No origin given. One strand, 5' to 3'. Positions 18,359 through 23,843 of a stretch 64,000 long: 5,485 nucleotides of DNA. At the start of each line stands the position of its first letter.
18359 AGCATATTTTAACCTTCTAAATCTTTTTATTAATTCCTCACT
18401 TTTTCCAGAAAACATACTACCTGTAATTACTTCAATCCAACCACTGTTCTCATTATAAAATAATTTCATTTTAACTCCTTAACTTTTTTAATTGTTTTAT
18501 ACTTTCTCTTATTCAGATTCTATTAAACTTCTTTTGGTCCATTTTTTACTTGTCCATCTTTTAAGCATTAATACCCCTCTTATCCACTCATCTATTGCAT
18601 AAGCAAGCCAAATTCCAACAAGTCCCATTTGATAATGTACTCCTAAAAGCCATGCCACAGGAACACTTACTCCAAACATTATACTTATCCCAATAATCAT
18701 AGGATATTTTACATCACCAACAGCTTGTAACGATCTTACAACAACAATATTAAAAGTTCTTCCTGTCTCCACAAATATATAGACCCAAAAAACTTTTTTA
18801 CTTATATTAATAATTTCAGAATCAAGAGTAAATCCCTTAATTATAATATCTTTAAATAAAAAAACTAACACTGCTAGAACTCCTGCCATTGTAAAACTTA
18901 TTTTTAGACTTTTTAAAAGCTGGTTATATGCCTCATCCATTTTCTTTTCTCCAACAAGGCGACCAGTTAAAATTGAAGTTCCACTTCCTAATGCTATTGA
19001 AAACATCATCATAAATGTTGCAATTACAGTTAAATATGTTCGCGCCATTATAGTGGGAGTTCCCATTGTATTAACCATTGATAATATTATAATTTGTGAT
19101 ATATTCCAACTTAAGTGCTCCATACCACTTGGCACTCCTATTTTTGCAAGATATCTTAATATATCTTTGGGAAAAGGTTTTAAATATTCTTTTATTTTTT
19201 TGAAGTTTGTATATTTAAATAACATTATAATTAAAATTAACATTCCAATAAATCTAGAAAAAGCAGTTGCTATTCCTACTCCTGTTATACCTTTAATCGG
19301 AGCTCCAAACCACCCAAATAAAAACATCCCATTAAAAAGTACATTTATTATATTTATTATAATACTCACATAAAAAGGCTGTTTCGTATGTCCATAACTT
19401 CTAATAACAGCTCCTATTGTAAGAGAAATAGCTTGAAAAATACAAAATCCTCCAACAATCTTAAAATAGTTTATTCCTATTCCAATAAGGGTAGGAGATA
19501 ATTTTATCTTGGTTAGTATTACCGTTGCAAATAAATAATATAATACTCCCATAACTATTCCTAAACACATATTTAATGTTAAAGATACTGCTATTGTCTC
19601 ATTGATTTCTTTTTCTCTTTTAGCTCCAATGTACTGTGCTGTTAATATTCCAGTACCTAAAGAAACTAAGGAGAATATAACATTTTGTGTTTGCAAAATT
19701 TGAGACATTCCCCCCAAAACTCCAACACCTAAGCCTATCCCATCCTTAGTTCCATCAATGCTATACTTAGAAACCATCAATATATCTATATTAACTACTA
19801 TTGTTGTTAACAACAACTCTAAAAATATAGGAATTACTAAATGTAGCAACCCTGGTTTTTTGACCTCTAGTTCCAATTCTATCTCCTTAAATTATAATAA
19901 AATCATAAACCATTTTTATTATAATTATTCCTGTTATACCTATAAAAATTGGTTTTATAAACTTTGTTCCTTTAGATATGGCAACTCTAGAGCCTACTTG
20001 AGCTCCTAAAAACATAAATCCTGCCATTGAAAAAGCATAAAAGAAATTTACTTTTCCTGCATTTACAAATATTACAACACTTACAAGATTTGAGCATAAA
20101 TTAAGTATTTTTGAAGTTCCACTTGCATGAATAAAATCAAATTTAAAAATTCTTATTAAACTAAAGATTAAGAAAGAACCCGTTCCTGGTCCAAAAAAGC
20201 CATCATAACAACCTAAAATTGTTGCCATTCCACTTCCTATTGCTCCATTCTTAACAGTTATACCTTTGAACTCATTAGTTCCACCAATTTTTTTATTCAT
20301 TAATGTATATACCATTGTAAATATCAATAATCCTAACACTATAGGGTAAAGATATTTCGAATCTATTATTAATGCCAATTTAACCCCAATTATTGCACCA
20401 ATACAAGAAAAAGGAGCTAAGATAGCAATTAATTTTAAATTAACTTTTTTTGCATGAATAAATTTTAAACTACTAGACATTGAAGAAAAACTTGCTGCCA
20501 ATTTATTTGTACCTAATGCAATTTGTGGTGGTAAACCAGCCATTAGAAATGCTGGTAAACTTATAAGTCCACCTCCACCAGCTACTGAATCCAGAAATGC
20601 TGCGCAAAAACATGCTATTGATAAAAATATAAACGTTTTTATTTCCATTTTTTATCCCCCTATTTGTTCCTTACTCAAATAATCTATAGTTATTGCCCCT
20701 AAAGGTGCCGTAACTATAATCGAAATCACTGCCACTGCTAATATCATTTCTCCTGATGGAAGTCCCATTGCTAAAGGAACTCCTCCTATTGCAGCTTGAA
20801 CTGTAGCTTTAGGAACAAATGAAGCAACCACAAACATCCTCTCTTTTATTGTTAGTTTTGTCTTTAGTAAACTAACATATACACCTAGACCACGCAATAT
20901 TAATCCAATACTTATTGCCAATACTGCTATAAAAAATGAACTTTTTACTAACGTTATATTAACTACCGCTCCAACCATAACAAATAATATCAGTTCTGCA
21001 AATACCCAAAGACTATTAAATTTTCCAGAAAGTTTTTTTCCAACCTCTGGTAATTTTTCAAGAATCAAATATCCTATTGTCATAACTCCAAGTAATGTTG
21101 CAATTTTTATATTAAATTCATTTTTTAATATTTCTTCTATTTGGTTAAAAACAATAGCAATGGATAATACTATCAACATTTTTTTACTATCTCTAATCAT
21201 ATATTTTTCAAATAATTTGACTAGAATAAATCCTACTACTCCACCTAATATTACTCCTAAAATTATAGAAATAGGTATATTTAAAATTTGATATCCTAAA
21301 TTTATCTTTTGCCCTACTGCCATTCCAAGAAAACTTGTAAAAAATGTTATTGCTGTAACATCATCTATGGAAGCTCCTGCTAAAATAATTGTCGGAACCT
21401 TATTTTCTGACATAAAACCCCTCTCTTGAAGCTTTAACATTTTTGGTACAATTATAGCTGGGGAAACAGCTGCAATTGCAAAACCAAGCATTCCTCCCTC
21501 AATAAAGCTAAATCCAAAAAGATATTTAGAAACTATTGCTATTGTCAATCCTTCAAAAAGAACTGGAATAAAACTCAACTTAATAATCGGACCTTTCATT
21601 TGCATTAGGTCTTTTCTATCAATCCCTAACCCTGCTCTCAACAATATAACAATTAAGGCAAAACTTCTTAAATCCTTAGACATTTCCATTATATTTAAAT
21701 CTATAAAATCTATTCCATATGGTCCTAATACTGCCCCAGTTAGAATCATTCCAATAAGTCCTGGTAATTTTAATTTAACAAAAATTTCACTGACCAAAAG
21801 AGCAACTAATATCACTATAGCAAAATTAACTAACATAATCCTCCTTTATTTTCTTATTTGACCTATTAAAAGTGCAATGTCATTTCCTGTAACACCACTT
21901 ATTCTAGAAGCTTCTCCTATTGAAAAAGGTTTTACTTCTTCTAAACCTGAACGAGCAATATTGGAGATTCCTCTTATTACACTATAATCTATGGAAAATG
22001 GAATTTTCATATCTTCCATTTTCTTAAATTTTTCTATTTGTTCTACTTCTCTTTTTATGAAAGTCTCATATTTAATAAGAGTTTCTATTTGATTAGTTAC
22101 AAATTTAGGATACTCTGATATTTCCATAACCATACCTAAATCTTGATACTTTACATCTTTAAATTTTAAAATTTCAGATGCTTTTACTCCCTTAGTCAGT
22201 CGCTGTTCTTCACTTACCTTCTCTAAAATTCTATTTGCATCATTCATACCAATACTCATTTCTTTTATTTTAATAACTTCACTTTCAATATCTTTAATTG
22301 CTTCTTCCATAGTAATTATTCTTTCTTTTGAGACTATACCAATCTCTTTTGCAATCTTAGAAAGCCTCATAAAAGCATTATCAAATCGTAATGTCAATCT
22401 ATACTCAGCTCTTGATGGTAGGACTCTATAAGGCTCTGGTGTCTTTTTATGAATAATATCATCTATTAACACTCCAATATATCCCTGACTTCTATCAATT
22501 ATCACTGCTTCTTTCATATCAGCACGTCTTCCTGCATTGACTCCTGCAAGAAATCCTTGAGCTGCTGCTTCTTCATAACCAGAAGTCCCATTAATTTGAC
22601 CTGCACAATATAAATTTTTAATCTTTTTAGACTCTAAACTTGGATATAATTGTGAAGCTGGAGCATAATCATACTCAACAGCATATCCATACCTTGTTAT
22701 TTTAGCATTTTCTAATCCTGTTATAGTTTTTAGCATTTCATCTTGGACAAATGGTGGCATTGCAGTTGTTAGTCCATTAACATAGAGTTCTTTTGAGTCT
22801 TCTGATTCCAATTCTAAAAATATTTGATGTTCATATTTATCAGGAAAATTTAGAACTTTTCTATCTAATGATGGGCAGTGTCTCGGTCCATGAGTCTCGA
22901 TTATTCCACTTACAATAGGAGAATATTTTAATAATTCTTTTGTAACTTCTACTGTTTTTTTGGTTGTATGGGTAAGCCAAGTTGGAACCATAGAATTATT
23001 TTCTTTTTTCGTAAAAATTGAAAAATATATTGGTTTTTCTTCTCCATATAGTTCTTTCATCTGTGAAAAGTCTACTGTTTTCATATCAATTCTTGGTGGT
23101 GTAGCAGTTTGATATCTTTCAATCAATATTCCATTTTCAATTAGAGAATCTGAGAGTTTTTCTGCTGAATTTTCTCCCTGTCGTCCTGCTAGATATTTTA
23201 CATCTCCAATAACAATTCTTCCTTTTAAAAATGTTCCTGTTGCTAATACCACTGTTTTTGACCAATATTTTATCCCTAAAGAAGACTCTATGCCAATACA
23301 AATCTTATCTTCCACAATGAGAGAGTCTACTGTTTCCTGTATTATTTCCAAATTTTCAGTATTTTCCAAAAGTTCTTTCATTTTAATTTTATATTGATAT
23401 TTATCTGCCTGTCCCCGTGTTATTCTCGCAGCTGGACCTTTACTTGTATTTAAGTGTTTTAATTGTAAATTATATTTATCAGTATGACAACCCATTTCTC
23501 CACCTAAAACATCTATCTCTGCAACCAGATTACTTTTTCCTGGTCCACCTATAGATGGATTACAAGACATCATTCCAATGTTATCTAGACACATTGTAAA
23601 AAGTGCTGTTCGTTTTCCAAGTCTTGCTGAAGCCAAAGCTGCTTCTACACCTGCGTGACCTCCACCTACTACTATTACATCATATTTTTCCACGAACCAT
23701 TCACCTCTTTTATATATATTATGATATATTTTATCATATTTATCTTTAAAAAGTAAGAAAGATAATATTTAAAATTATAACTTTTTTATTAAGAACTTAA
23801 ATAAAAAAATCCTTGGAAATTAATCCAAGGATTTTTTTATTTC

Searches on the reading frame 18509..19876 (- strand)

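Call 75: search_protein_families(library=pfam, proteins=[window:18509-19876:-], max_evalue=0.00001)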
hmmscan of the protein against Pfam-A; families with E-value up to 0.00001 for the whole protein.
window:18509-19876:- (455 aa): 1 family
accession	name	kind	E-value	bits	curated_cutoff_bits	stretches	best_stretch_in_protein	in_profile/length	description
PF01554.23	MatE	-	1.7e-41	142.1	24.9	2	249-410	1-161/161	MatE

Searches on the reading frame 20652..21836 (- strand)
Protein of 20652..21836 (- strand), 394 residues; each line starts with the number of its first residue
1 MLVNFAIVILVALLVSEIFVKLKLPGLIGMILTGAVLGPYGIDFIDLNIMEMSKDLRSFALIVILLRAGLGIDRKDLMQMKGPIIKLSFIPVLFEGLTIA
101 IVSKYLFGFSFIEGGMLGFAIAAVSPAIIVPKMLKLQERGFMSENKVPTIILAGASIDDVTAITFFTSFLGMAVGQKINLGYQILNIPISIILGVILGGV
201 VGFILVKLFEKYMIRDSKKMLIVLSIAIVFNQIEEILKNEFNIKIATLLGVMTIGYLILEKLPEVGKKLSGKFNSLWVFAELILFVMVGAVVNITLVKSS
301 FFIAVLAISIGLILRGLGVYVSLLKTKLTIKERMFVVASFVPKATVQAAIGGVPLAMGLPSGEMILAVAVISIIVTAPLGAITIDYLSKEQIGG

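Call 75: search_protein_families(library=pfam, proteins=[window:20652-21836:-], max_evalue=0.00001)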
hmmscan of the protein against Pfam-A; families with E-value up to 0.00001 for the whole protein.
window:20652-21836:- (394 aa): 1 family
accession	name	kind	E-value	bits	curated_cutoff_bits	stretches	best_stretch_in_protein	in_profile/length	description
PF00999.27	Na_H_Exchanger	-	1.5e-41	143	26.2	1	10-384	2-369/375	Sodium/hydrogen exchanger, transmembrane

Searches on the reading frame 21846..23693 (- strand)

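Call 75: search_protein_families(library=pfam, proteins=[window:21846-23693:-], max_evalue=0.00001)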
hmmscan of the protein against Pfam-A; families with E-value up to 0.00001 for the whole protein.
window:21846-23693:- (615 aa): 5 families
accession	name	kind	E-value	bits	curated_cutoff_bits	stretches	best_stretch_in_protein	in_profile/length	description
PF01134.28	GIDA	-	9.1e-147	489.6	22.1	1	5-394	1-390/391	Glucose inhibited division protein A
PF13932.14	SAM_GIDA_C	-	7.3e-19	67.8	27.1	1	554-609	1-56/57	tRNA modifying enzyme MnmG/GidA C-terminal helical bundle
PF21680.2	GIDA_C_1st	-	1.5e-11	45.3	24.7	1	457-549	2-95/96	tRNA modifying enzyme MnmG/GidA C-terminal helical domain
PF07992.20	Pyr_redox_2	-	3.6e-06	27.1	26.1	1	4-154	1-109/291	Pyridine nucleotide-disulphide oxidoreductase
PF12831.13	FAD_oxidored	-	4.2e-06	26.7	27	1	5-32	1-28/416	FAD dependent oxidoreductase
